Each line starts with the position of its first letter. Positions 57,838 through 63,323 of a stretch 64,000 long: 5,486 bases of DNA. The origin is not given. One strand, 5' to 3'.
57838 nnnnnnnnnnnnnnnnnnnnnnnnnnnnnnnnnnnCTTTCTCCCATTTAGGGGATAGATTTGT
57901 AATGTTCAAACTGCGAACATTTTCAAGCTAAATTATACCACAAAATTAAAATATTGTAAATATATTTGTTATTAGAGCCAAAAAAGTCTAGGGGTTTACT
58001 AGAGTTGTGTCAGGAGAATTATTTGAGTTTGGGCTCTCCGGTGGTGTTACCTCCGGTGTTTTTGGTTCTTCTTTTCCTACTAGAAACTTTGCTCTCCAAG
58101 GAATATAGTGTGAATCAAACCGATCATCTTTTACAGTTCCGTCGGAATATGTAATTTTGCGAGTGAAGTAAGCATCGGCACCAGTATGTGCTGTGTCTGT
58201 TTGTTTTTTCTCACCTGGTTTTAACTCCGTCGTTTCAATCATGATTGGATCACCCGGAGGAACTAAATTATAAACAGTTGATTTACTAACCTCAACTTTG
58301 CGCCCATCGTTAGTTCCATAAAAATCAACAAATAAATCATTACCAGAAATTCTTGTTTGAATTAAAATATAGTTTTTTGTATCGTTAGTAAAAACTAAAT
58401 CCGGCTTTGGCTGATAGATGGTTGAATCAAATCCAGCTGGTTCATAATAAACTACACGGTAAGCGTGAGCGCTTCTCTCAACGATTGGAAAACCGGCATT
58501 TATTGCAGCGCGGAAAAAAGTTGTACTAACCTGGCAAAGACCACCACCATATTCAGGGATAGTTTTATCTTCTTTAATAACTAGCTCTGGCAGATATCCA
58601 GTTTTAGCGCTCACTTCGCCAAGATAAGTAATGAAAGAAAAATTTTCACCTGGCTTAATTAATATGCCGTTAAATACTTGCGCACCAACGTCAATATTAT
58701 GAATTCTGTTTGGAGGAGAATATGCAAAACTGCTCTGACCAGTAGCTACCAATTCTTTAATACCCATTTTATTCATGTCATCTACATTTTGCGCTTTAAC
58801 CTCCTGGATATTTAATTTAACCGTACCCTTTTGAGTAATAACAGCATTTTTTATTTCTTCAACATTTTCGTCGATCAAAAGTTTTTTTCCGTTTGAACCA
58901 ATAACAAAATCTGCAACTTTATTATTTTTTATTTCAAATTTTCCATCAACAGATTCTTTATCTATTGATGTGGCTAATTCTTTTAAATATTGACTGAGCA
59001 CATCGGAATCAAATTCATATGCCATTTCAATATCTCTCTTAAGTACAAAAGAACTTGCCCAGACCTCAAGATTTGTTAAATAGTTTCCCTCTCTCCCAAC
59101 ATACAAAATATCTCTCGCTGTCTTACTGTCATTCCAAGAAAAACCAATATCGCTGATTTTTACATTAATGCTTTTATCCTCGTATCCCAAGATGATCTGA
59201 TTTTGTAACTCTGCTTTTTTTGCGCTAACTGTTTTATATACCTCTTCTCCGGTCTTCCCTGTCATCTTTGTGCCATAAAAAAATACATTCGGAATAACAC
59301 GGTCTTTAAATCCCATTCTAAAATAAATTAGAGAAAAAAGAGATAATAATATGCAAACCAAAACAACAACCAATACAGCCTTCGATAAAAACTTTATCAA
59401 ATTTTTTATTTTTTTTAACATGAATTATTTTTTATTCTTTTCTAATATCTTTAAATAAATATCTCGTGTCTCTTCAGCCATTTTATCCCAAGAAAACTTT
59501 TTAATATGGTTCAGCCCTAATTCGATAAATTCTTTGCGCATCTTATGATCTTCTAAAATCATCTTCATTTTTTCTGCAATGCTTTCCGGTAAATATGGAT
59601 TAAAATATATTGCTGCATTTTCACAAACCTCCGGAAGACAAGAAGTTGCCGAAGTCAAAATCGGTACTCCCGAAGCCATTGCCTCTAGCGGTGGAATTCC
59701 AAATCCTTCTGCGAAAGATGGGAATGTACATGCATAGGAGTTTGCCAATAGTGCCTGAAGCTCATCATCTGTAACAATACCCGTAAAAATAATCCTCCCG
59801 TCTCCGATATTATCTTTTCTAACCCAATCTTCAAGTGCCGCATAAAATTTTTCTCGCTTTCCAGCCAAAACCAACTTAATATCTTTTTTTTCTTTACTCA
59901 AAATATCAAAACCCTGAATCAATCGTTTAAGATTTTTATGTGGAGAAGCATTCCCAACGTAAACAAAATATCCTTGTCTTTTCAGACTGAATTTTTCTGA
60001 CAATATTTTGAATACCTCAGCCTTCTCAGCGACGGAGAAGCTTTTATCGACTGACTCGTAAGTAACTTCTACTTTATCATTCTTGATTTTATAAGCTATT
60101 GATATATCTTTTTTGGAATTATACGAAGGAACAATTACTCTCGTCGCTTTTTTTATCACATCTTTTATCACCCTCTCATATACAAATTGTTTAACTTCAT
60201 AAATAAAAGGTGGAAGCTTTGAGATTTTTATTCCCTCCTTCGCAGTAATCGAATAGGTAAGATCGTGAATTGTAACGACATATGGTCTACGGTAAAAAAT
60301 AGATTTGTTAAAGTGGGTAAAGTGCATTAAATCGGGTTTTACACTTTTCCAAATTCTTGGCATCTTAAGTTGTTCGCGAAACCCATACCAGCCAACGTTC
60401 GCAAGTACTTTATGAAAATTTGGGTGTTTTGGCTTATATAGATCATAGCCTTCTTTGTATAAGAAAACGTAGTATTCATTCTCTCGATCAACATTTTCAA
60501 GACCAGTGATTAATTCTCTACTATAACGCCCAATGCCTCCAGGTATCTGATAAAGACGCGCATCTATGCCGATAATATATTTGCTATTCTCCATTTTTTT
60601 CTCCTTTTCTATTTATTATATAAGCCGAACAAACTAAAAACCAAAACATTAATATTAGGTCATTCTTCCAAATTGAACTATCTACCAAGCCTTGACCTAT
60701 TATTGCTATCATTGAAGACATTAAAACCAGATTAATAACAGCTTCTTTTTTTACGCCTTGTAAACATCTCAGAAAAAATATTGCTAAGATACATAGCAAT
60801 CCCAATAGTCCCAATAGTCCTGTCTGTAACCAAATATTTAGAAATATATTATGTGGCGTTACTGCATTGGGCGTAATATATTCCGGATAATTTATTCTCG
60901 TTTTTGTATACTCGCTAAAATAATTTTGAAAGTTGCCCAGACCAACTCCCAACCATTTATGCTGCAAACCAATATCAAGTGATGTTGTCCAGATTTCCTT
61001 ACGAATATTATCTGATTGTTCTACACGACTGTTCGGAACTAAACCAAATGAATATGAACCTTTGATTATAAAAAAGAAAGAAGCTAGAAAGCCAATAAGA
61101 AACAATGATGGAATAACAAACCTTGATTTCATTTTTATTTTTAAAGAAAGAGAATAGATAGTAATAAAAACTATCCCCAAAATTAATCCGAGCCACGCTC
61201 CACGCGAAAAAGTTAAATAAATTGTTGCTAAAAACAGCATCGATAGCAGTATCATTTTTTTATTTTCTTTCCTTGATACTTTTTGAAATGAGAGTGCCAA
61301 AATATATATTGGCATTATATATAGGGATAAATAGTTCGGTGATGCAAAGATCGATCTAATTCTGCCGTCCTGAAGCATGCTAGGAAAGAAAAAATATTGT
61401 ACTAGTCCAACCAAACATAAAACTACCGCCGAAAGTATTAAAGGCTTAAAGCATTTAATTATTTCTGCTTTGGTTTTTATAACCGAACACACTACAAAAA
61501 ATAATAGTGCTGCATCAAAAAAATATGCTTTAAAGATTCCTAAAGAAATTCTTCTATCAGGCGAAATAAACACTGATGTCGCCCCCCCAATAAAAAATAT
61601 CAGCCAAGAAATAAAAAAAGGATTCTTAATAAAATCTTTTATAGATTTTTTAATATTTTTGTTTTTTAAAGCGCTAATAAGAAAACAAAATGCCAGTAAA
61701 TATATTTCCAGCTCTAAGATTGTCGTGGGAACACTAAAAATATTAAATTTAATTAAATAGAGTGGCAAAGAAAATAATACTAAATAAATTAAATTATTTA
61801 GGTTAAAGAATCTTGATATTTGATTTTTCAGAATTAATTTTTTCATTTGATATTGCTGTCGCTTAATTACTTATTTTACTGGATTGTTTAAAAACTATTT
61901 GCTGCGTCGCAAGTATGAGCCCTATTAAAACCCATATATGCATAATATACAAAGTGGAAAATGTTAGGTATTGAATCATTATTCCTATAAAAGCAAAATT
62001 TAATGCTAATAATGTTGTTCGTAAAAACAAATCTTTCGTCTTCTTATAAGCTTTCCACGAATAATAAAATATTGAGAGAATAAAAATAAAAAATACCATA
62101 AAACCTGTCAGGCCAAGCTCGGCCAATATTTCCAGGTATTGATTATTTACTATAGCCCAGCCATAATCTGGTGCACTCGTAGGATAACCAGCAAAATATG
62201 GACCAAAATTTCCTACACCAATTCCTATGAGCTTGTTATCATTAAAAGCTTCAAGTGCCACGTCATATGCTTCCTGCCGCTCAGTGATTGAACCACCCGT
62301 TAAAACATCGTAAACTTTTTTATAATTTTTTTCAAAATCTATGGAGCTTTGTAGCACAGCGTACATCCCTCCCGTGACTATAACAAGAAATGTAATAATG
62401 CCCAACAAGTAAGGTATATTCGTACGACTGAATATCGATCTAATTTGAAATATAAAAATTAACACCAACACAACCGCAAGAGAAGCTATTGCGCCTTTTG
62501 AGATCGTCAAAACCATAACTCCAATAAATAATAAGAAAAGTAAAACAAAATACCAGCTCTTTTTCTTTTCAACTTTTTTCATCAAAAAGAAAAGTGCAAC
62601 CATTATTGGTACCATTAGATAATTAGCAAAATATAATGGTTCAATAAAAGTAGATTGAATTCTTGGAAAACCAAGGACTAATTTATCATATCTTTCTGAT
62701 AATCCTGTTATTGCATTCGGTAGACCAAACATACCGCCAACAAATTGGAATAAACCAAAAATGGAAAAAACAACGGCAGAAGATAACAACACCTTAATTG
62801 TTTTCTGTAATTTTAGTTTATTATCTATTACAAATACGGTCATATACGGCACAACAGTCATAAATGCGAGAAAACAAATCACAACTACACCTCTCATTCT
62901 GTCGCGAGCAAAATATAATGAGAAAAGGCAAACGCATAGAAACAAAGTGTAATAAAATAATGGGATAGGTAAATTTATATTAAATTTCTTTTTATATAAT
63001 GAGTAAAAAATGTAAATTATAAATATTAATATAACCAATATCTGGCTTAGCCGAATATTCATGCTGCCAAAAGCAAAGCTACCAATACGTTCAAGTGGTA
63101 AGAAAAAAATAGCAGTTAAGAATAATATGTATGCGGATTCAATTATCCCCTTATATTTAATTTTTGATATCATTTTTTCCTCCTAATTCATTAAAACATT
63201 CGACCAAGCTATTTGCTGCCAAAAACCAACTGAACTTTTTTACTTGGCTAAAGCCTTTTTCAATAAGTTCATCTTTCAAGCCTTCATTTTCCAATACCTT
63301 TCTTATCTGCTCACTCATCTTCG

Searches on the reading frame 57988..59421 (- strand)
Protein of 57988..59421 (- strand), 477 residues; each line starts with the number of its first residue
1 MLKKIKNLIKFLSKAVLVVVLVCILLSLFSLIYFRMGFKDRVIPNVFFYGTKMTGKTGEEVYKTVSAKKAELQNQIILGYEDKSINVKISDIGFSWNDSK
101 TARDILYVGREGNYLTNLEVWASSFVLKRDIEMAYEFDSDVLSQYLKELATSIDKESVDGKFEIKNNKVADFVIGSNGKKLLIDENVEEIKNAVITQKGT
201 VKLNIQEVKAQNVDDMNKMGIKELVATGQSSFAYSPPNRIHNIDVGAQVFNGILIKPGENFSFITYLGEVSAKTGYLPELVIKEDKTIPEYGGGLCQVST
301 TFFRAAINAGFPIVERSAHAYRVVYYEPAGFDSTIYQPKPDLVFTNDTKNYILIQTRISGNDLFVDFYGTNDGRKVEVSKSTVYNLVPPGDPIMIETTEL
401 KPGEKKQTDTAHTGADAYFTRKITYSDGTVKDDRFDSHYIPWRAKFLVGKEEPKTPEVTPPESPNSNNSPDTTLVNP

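Call 62: search_protein_families(library=pfam, proteins=[window:57988-59421:-], max_evalue=0.0001)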
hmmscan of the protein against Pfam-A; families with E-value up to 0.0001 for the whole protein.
window:57988-59421:- (477 aa): 2 families
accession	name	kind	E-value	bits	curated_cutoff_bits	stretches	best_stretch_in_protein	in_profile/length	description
PF04294.18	VanW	-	1.5e-39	134.9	27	1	238-368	1-130/130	VanW like protein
PF12229.13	PG_binding_4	-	2.6e-13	50.6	22.1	1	86-201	2-116/117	Putative peptidoglycan binding domain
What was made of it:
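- Closest known: Non-covalent cell-wall-binding repeats of Gram-positive surface enzymes. Different: The same genome also has a classical PG_binding_4 protein (57988-59421, call 62).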

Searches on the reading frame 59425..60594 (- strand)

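Call 62: search_protein_families(library=pfam, proteins=[window:59425-60594:-], max_evalue=0.0001)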
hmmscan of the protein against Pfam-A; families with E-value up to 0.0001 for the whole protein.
window:59425-60594:- (389 aa): 5 families
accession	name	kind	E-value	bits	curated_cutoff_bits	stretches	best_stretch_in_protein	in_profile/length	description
PF00534.26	Glycos_transf_1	-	7e-31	107.5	26.4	1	205-358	13-167/172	Glycosyl transferases group 1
PF13692.12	Glyco_trans_1_4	-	1.8e-24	87.1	27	1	209-349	3-142/142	Glycosyl transferases group 1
PF13439.12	Glyco_transf_4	-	1.2e-12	48.6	28.5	1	18-184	1-168/170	Glycosyltransferase Family 4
PF20706.3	GT4-conflict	-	7.8e-08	32.1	26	1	276-323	272-319/385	Family 4 Glycosyltransferase in conflict systems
PF13524.12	Glyco_trans_1_2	-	2.2e-05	24.9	25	1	234-375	10-141/144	Glycosyl transferase-like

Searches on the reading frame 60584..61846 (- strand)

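Call 62: search_protein_families(library=pfam, proteins=[window:60584-61846:-], max_evalue=0.0001)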
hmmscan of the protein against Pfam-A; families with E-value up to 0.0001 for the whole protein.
window:60584-61846:- (420 aa): 1 family
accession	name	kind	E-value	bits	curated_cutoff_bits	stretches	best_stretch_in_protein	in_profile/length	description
PF04932.20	Wzy_C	-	5.1e-24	85.2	31.7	1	201-350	2-148/149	O-Antigen ligase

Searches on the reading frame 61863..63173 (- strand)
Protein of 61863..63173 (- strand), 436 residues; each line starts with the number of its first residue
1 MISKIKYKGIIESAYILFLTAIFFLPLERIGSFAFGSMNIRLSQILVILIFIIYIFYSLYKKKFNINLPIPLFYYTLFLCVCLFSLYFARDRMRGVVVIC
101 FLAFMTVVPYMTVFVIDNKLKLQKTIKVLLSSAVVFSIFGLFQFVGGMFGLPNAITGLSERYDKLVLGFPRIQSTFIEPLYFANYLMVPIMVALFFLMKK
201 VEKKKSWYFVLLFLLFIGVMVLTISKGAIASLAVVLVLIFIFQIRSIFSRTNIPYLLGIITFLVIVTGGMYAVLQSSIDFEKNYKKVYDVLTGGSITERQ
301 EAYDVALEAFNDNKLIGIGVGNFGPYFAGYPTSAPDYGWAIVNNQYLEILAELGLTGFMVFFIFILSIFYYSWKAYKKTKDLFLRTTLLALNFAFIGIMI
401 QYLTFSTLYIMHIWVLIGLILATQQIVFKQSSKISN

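Call 62: search_protein_families(library=pfam, proteins=[window:61863-63173:-], max_evalue=0.0001)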
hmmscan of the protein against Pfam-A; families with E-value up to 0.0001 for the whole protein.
window:61863-63173:- (436 aa): 1 family
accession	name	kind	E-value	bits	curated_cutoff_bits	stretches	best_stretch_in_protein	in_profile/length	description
PF04932.20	Wzy_C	-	1.5e-18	67.4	31.7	1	211-362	1-149/149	O-Antigen ligase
